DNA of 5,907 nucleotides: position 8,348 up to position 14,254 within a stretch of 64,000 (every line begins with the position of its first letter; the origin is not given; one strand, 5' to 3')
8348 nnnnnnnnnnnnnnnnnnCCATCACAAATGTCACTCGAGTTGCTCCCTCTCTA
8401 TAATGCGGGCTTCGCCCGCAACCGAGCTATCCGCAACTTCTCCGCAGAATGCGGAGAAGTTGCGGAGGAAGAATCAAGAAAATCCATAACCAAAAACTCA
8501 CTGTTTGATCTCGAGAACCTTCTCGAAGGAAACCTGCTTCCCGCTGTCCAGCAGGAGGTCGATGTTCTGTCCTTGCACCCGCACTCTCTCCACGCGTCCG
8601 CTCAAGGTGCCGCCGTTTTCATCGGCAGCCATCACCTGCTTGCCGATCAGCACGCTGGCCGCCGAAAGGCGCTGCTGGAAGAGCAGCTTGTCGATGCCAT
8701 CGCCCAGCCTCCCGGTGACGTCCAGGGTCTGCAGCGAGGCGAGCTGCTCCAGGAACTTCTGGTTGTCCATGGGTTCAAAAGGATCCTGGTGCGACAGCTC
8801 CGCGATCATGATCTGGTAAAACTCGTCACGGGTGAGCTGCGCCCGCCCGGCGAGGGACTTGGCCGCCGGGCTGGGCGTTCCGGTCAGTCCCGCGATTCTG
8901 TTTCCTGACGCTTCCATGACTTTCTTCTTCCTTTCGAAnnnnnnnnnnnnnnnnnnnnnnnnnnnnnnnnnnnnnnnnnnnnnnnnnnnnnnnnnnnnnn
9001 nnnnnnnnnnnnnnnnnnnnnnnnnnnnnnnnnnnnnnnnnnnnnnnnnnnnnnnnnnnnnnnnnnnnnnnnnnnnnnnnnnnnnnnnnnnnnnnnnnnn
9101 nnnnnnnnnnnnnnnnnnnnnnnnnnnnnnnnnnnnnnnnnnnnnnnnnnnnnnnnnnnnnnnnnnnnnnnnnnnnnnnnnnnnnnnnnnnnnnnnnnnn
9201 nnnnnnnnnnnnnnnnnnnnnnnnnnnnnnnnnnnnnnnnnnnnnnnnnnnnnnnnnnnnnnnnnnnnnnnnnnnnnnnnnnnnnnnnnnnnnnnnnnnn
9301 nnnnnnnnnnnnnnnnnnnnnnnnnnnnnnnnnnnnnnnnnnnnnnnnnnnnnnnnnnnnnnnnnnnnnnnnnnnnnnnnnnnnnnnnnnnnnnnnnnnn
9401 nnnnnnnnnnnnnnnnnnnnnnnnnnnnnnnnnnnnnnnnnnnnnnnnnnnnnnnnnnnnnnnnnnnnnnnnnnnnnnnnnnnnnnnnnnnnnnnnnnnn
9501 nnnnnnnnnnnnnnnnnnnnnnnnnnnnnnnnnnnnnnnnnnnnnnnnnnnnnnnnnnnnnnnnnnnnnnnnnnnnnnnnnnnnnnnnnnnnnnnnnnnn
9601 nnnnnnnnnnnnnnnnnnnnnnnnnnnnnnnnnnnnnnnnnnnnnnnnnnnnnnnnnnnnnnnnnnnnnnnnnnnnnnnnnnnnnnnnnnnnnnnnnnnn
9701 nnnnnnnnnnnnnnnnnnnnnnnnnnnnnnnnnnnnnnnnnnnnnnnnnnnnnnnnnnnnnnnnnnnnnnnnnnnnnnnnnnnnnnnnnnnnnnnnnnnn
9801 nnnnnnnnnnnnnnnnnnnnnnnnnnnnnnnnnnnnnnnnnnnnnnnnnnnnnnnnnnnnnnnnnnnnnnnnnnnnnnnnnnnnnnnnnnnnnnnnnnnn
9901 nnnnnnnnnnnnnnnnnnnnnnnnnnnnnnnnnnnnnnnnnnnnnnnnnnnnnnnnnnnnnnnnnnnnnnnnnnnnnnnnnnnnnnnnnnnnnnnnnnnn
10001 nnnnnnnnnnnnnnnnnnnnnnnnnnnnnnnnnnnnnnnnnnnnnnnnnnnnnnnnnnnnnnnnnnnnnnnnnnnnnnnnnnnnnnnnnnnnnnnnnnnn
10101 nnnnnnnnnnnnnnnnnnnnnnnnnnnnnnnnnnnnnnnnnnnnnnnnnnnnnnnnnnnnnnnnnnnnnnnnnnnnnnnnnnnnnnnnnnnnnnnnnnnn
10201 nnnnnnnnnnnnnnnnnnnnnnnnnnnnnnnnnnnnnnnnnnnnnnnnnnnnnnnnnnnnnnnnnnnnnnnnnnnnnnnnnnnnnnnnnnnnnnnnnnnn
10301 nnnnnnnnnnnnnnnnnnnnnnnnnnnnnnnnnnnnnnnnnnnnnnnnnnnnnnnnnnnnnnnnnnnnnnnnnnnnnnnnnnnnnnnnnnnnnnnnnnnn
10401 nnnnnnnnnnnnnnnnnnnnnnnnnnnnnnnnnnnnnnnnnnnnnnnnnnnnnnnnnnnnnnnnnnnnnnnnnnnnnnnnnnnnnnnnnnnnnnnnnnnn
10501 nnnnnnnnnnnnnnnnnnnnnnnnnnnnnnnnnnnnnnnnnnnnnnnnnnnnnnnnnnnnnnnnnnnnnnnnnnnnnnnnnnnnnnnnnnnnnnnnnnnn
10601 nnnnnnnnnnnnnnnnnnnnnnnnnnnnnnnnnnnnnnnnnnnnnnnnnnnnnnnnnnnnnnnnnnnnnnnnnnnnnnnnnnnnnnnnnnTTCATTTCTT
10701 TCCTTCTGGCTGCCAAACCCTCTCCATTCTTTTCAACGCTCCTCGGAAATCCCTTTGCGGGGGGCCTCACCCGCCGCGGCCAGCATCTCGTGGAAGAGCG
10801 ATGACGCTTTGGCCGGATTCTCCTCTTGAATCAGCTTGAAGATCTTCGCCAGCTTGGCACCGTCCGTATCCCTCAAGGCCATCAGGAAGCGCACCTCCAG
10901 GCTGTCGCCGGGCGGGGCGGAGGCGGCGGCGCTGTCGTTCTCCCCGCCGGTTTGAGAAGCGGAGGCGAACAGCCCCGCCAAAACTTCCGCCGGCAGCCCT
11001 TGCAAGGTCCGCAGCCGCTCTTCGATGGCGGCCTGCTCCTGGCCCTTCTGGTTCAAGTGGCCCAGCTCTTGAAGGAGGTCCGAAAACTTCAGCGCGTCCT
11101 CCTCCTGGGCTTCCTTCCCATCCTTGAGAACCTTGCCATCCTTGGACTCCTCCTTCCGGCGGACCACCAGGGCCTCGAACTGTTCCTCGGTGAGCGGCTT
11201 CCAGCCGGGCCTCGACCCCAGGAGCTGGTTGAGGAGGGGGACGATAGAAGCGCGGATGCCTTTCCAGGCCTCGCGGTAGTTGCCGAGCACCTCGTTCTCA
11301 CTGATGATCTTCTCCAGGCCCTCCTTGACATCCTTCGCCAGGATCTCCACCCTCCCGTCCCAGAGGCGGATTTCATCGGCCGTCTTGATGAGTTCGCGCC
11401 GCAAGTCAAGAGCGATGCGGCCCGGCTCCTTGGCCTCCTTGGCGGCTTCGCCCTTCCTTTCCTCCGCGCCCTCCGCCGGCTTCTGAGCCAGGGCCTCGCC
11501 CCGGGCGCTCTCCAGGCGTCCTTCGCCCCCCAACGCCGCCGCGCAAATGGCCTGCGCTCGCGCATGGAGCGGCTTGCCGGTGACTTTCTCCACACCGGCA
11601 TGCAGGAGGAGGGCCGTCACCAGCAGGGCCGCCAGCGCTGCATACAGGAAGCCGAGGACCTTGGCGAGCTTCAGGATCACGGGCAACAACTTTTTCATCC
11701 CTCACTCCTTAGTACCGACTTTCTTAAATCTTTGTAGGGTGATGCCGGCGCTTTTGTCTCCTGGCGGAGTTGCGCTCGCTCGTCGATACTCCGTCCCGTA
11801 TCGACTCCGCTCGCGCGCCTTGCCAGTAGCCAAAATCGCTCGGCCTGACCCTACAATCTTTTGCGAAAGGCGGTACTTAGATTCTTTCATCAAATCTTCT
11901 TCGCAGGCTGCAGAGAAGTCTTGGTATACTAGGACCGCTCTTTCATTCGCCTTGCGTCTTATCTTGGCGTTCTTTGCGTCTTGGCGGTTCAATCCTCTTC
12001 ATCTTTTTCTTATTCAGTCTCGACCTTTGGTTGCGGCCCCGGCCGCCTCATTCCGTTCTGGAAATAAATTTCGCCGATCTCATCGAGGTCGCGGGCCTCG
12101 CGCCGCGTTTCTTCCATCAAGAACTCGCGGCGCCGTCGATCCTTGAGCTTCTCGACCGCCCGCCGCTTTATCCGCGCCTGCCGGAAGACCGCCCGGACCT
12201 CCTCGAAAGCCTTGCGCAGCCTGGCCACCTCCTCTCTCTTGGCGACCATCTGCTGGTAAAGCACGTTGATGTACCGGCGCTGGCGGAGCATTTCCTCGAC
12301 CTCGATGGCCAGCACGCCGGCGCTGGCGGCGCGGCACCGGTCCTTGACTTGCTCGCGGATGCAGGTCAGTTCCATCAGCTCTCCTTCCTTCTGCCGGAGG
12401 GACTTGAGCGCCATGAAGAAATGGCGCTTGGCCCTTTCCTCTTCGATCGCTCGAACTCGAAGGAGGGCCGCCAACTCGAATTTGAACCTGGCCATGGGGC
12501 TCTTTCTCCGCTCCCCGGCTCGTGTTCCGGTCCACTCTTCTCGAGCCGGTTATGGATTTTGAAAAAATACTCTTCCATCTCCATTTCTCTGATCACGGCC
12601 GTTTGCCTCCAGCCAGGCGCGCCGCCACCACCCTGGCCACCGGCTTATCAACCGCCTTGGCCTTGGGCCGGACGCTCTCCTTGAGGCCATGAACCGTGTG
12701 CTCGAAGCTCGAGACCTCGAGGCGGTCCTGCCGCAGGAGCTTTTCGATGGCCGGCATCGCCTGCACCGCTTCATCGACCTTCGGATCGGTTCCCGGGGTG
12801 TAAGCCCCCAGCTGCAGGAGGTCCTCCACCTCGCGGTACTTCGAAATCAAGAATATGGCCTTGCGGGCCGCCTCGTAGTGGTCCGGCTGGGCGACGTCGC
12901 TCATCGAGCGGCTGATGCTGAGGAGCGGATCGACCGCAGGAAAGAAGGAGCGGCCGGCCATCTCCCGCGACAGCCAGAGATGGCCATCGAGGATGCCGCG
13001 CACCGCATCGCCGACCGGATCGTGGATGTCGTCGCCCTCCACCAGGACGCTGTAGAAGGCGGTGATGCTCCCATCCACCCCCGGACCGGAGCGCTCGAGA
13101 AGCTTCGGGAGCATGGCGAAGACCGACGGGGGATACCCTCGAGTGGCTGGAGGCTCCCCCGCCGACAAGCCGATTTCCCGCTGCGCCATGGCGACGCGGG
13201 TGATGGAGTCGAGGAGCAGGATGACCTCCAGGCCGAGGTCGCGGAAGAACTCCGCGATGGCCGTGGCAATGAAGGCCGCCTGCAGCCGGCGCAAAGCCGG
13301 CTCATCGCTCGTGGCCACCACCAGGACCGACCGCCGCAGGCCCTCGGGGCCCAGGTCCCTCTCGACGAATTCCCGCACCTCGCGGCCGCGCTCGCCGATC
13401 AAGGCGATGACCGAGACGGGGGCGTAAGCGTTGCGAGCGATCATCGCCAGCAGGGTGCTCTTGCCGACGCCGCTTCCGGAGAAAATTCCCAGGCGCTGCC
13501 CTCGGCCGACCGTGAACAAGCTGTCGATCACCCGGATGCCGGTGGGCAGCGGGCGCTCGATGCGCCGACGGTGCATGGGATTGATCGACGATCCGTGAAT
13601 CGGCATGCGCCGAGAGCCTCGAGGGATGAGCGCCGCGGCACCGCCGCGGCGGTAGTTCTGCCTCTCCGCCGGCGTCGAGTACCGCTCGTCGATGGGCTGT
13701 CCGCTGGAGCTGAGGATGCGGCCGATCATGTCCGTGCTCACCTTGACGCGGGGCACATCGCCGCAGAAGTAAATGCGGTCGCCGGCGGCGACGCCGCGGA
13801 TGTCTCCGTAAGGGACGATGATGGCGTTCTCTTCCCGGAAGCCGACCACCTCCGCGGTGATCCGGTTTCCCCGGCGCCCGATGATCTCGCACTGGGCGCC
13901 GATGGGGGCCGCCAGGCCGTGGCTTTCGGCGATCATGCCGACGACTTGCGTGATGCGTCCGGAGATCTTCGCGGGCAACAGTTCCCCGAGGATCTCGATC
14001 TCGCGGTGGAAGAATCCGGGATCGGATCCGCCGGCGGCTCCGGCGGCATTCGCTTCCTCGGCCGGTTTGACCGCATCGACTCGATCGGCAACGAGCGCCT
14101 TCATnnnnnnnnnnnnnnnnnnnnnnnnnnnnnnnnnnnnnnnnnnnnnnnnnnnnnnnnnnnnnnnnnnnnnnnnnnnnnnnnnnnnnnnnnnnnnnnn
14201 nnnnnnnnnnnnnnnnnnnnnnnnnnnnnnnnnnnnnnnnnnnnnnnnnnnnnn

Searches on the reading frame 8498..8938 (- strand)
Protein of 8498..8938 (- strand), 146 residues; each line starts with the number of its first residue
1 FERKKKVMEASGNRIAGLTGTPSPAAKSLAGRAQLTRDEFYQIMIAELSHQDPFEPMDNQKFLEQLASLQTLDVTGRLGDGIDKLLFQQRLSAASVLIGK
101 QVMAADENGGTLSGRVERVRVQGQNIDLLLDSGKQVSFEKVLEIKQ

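Call 35: search_protein_families(library=pfam, proteins=[window:8498-8938:-], max_evalue=0.001)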
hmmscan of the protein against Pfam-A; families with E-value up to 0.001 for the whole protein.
window:8498-8938:- (146 aa): 1 family
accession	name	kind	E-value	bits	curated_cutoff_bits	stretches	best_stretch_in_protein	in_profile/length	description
PF03963.19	FlgD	-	2e-13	50.8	27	1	20-78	11-69/75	Flagellar hook capping protein - N-terminal region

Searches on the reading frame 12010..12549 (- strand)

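Call 32: search_protein_families(library=pfam, proteins=[window:12010-12549:-], max_evalue=0.001)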
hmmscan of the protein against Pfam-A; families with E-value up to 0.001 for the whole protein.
window:12010-12549:- (179 aa): 1 family
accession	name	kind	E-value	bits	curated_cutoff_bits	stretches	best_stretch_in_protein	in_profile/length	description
PF02050.21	FliJ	-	5.2e-16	59.4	28.4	1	38-159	1-119/123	Flagellar FliJ protein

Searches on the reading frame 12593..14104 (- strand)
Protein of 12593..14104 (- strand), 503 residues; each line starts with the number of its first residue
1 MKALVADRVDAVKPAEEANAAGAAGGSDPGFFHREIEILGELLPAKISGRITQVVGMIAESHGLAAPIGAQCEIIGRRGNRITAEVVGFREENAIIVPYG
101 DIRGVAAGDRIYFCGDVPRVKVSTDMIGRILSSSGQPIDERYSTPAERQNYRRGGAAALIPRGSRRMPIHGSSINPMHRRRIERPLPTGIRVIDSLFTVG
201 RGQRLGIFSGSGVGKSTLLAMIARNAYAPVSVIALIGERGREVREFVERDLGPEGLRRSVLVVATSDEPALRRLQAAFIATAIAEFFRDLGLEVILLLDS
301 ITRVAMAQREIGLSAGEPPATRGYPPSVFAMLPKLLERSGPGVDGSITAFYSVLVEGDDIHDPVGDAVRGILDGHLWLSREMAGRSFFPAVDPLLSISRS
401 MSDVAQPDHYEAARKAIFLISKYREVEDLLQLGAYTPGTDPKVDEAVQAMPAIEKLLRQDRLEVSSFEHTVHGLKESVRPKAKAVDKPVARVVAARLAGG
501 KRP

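Call 32: search_protein_families(library=pfam, proteins=[window:12593-14104:-], max_evalue=0.001)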
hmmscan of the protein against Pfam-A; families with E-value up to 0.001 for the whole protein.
window:12593-14104:- (503 aa): 4 families
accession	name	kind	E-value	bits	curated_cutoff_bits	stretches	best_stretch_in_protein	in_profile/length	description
PF00006.31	ATP-synt_ab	-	6.3e-83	278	29.5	1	189-398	1-213/213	ATP synthase alpha/beta family, nucleotide-binding domain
PF18269.6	T3SS_ATPase_C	-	3e-23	81.9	22.7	1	406-476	2-72/72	T3SS EscN ATPase C-terminal domain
PF02874.29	ATP-synt_ab_N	-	1.6e-08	35.4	20.9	1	51-115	1-69/69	ATP synthase alpha/beta family, beta-barrel domain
PF00005.33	ABC_tran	-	0.00028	22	25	1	197-227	6-36/137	ABC transporter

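Call 45: find_related_loci(query=window:12593-14104:-, collection=genome_contigs, flank=2000)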
Query window:12593-14104:- (503 aa) in genome_contigs; peptide patterns used: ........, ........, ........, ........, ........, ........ (x = any residue, [..] = any of these).
599 stretches matched a pattern (row limit reached: there are more); 506 encode a relative of the query (tblastn E <= 1e-3); the best 80 are kept; 80 distinct loci.
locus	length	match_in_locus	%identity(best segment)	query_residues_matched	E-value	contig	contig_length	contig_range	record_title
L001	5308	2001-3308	73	32-478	0e+0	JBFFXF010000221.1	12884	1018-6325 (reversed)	MAG: Planctomycetota bacterium isolate Mix_sand01.2020.11.D.10 k141_3389881_length_12884_cov_13.0000, whole genome shotg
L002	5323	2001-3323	51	36-489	7e-142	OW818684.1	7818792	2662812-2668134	metagenome genome assembly, chromosome: 1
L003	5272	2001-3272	50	31-470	1e-138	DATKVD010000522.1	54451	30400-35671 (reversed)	MAG TPA_asm: Planctomycetota bacterium isolate SMAG_U14124 k141_2472442, whole genome shotgun sequence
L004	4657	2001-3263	50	39-475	8e-139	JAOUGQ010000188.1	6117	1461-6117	MAG: Nitrospirota bacterium isolate 4_1_May_SF_Bin33 4_1_May_SF_Bin33_scaffold_6503_c1, whole genome shotgun sequence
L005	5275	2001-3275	51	36-476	2e-138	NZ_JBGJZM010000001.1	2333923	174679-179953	Ectobacillus sp. sgz5001026 Scaffold1, whole genome shotgun sequence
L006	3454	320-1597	50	32-474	3e-142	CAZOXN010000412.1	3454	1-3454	MAG TPA_asm: uncultured Desulfarculaceae bacterium isolate binchicken_co274_510 genome assembly, contig: NODE_65276_leng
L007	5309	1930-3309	47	27-502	2e-137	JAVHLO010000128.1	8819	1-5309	MAG: Planctomycetota bacterium isolate Ess09-14 NODE_128_length_8819_cov_3.415792, whole genome shotgun sequence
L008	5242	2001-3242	51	49-479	2e-137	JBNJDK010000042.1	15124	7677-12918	MAG: Bacillota bacterium isolate Y23_45dBSd4.bin.61 NODE_1304_length_15124_cov_18.300699, whole genome shotgun sequence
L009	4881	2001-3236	52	44-471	1e-137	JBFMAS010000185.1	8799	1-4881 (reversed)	MAG: Thermodesulfobacteriota bacterium isolate MAG144 MAG144_185, whole genome shotgun sequence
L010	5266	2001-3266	53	39-476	1e-136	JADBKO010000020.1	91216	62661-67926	MAG: Bacillota bacterium isolate Bu52 bin.52_contig20, whole genome shotgun sequence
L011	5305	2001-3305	47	39-496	2e-136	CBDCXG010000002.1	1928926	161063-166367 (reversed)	MAG: Nitrospirales bacterium isolate b3ade8c3-4c06-4dae-9f89-d84d87e6a0c1 genome assembly, contig: contig_2, whole genom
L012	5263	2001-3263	50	39-475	5e-136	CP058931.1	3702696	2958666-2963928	MAG: Nitrospira sp. isolate DJ chromosome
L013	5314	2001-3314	50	42-496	6e-136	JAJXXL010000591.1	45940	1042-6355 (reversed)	MAG: Planctomycetota bacterium isolate BP6.bin28 NODE_1072_length_45940_cov_1.904678, whole genome shotgun sequence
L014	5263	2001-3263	50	39-475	3e-136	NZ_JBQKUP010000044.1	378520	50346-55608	Nitrospira sp. T9 6587_E_k141_147, whole genome shotgun sequence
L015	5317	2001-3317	50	20-475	3e-136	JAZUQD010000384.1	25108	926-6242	MAG: Pradoshia sp. isolate T1900044860_TS20190326.MAGScoT_cleanbin_000025 SGB_3097_k141_1682750, whole genome shotgun se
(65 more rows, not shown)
